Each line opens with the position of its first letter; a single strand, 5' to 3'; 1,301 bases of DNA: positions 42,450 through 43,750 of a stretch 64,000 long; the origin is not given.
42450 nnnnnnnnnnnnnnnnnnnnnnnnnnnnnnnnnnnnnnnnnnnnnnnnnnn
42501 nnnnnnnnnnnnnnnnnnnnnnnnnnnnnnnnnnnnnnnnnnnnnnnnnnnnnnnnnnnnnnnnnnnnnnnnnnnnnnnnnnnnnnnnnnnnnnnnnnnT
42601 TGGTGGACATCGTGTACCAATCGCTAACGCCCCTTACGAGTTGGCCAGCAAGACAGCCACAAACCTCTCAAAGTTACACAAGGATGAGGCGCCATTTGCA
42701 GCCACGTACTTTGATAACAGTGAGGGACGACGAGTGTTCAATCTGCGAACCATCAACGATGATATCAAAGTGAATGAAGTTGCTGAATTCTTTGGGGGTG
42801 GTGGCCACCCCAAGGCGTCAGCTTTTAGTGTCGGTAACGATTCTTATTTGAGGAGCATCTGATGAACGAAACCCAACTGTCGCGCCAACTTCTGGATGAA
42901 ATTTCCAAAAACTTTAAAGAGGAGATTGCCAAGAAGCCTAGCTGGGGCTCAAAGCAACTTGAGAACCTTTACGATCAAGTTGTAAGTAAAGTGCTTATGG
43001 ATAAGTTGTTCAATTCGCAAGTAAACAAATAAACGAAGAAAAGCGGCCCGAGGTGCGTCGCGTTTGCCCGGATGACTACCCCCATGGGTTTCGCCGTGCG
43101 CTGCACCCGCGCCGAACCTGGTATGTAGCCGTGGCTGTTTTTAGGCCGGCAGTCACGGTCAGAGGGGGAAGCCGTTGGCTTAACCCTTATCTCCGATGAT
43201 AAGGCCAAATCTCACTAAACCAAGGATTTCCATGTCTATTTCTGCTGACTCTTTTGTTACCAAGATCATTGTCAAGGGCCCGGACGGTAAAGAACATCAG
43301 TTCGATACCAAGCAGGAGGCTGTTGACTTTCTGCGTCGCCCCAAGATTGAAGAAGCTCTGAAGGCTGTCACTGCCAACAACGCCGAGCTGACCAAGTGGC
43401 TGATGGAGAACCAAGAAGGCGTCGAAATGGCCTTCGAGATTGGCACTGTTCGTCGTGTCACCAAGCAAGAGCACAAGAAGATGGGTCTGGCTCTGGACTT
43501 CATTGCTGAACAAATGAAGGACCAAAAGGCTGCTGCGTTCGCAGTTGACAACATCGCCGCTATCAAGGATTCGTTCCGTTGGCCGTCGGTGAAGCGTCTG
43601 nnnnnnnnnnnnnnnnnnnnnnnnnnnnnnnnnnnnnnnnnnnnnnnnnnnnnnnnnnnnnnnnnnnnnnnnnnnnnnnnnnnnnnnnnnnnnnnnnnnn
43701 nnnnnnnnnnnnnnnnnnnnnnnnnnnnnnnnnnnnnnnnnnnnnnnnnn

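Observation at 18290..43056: Perfect 33-bp inverted-repeat pair separated by 24.7 kb, bracketing the lysis, early, RNAP and replication region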

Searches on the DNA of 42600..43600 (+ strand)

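Call 6: search_dna_similar(query=window:42600-43600:+, collection=phages, mode=near, max_rows=30)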
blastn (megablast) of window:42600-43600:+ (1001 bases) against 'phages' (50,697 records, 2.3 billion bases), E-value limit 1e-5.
No match.

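Call 31: search_rna_families(source=window, start=42950, end=43300, threshold=evalue, max_evalue=10)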
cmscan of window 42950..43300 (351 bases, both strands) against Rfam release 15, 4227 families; matches with E-value up to 10: 3.
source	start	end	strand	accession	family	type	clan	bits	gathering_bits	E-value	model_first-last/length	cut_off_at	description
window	43206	43243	+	RF01102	PK1-TEV_CVMV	Cis-reg; leader;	-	15.8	40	8.2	1-37/37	no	5'-leader pseudoknot of TEV/CVMV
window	42952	43051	+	RF01932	bxd_4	Gene; lncRNA;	-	14.2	40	3.4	1-106/106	no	Bithoraxoid conserved region 4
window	43244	43266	-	RF02765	Ysr209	Gene; sRNA;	-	13.8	59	8.4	1-46/46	no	Yersinia sRNA 209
